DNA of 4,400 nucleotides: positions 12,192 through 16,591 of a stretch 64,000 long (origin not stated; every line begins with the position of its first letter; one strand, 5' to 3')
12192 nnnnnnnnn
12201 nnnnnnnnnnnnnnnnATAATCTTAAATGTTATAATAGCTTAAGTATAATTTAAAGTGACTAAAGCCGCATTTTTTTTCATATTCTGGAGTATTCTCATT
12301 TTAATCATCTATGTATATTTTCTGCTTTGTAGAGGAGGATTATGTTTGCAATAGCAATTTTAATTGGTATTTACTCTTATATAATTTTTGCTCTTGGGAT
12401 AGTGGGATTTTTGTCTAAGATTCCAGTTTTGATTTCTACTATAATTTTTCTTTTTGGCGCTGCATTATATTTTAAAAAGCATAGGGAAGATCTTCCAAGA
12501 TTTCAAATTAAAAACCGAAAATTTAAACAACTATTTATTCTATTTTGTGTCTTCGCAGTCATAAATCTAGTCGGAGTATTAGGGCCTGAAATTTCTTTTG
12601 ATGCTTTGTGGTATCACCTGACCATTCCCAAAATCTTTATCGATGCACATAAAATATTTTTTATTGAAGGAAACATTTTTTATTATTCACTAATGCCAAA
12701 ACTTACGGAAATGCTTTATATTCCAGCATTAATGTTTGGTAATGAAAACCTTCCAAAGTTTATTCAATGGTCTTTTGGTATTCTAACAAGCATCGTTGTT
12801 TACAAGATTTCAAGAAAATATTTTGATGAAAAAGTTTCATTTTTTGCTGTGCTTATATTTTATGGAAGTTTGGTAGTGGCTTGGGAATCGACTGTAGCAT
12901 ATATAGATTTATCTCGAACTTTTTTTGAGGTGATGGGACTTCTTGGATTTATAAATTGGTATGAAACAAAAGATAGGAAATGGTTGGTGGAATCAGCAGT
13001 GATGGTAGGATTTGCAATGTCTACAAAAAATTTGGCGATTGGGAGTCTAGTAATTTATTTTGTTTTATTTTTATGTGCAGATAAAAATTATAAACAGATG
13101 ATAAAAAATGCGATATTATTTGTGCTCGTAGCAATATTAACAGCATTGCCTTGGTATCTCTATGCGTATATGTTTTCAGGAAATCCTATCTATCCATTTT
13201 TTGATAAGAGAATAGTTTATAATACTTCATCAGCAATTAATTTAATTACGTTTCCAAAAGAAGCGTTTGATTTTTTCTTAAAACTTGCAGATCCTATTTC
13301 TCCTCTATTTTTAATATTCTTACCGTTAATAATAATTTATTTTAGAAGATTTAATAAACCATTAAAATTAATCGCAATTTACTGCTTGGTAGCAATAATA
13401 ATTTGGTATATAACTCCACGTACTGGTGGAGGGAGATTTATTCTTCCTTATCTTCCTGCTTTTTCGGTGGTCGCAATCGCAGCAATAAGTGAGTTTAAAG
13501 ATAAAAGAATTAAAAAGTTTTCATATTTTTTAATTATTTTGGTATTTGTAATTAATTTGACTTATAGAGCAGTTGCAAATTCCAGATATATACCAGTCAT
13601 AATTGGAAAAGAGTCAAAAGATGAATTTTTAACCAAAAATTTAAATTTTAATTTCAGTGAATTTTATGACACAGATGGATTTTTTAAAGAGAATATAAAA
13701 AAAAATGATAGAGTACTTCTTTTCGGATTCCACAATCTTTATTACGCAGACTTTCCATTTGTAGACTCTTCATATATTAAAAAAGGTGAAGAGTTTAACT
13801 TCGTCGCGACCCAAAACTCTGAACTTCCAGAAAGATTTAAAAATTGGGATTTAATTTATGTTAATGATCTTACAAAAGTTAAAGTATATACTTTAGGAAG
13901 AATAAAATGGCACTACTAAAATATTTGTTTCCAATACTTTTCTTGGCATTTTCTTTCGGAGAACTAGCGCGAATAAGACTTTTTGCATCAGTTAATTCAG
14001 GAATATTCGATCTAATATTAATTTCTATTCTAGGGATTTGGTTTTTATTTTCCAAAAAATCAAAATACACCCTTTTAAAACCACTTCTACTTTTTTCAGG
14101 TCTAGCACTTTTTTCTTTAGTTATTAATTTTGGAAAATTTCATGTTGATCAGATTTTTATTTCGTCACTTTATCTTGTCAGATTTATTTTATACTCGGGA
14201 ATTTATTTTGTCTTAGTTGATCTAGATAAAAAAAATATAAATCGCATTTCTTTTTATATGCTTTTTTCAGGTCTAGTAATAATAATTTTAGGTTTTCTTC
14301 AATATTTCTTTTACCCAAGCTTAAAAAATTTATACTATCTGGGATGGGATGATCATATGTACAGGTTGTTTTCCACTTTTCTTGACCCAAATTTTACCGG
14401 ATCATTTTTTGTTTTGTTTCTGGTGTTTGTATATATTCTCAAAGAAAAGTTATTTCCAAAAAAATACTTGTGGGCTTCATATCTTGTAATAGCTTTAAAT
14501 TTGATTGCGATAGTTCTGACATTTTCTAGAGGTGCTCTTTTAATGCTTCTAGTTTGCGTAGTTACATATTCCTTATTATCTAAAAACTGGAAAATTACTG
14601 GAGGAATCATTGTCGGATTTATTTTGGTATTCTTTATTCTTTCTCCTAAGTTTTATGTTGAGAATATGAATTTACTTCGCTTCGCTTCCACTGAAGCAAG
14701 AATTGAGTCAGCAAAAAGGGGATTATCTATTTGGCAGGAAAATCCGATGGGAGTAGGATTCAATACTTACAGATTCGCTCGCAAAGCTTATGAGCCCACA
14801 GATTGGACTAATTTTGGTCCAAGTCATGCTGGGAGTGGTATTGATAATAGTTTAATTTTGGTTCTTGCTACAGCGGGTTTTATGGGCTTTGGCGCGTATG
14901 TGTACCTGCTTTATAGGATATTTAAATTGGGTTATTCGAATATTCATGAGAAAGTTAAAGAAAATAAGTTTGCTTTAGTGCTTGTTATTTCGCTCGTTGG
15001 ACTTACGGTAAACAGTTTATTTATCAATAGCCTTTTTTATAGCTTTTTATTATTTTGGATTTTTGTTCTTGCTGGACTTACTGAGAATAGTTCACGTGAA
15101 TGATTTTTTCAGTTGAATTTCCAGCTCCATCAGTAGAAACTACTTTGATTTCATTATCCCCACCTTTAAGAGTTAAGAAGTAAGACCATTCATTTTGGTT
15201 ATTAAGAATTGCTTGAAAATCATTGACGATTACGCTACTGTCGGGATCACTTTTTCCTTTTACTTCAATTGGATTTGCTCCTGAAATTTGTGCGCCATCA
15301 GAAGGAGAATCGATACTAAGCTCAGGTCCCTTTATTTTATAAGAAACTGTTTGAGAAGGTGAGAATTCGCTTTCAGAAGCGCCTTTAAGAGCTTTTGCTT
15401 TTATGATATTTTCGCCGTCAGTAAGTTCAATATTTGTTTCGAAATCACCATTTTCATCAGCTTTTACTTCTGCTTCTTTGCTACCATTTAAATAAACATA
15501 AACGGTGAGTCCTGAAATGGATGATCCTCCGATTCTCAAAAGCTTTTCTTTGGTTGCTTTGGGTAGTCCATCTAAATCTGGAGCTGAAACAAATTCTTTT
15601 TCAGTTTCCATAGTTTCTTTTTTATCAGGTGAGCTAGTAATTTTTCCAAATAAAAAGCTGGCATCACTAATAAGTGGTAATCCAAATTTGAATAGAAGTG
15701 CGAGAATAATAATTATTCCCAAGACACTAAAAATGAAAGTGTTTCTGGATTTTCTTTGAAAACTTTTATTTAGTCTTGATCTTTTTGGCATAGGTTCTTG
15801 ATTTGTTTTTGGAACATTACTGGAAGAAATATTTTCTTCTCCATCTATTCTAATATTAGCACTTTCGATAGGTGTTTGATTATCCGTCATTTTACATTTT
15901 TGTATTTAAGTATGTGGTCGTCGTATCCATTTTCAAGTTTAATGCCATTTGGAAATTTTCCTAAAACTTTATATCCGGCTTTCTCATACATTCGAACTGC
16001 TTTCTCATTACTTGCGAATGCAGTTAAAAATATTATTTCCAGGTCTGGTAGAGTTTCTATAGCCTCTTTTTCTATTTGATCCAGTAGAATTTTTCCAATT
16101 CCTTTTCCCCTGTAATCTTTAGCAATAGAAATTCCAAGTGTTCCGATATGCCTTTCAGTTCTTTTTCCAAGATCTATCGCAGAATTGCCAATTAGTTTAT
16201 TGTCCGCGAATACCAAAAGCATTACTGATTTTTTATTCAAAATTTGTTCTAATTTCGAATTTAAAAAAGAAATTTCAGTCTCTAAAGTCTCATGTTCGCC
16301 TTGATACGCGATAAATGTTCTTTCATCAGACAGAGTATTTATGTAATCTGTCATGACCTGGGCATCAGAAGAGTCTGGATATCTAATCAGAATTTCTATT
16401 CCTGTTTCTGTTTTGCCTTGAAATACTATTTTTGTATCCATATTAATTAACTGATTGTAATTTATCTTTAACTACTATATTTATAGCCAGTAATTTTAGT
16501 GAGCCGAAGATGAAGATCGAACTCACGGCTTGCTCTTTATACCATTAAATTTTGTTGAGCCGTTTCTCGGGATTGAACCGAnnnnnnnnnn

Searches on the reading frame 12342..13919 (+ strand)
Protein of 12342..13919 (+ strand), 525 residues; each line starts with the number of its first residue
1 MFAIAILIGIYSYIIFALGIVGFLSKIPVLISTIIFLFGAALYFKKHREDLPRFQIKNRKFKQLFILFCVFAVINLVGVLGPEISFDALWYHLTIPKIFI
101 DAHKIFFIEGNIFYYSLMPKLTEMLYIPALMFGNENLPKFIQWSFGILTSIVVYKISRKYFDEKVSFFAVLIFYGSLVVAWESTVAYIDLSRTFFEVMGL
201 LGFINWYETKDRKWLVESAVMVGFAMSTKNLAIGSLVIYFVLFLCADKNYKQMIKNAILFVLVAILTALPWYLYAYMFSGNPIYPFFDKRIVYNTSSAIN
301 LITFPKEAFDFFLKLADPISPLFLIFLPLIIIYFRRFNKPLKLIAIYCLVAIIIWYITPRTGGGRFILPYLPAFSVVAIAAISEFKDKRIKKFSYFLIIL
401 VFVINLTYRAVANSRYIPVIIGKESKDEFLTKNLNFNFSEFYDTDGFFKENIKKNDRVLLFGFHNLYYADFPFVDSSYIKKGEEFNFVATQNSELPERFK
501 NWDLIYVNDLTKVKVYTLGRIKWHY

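Call 4: search_protein_families(library=pfam, proteins=[window:12342-13919:+], max_evalue=0.01)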
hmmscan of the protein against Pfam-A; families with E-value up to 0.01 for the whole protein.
window:12342-13919:+ (525 aa): 1 family
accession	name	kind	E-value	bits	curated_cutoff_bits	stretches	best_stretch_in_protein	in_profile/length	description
PF13231.12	PMT_2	-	1.6e-10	41.9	26.1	1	141-270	27-156/160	Dolichyl-phosphate-mannose-protein mannosyltransferase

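Call 5: search_protein_families(library=ncbifam, proteins=[window:12342-13919:+], max_evalue=0.01)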
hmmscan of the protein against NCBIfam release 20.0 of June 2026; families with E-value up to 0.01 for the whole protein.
window:12342-13919:+ (525 aa): 3 families
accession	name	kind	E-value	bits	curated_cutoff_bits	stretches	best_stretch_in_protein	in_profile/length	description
NF009784.2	PRK13279.1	equivalog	2.8e-07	29.5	567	1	127-273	71-224/539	lipid IV(A) 4-amino-4-deoxy-L-arabinosyltransferase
NF047510.1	LIC_10190_fam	subfamily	3.3e-07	29.4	100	1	147-286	178-313/424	LIC_10190 family membrane protein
NF047440.1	LA3751_2_3_fam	subfamily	0.00071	18.5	200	1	116-412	79-387/460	LA_3751/LA_3752 family putative glycosyltransferase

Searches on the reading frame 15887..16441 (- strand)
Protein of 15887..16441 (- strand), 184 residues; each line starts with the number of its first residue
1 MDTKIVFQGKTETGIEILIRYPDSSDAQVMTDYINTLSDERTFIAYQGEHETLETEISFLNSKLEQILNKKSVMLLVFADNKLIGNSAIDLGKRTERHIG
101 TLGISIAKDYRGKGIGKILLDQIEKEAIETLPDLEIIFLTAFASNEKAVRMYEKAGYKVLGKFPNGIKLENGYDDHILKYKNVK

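Call 45: search_protein_families(library=ncbifam, proteins=[window:15887-16441:-], max_evalue=0.00001)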
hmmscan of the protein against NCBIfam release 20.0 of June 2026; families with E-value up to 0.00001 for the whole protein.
window:15887-16441:- (184 aa): 8 families
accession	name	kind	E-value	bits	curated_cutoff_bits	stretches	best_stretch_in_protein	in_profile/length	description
NF040503.1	resist_ArsN1a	equivalog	2.2e-11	43.8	170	1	50-177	24-153/159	arsinothricin resistance N-acetyltransferase ArsN1 family A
TIGR01575.1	rimI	equivalog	8e-11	42.2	86.4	1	65-160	24-115/132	ribosomal protein S18-alanine N-acetyltransferase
TIGR03585.1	PseH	equivalog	4.2e-09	36.7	93.1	1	70-176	49-152/156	UDP-4-amino-4,6-dideoxy-N-acetyl-beta-L-altrosamine N-acetyltransferase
NF007527.0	PRK10140.1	equivalog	7.9e-08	32.3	236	1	65-162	43-141/162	N-acetyltransferase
NF033078.2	AAC_6p_Ia_fam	equivalog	2.5e-07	30.7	265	0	61-129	40-106/181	AAC(6')-Ia family aminoglycoside 6'-N-acetyltransferase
NF000360.1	sat4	exception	2.6e-07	30.9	380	1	39-159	43-155/180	streptothricin N-acetyltransferase Sat4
NF053587.1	SpmdActasePaiA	equivalog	3e-06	27.1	250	1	56-160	42-150/172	spermidine/spermine N(1)-acetyltransferase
NF033151.0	AAC_6p_A10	exception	8.6e-06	25.9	400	0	106-178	101-173/178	AAC(6')-I family aminoglycoside 6'-N-acetyltransferase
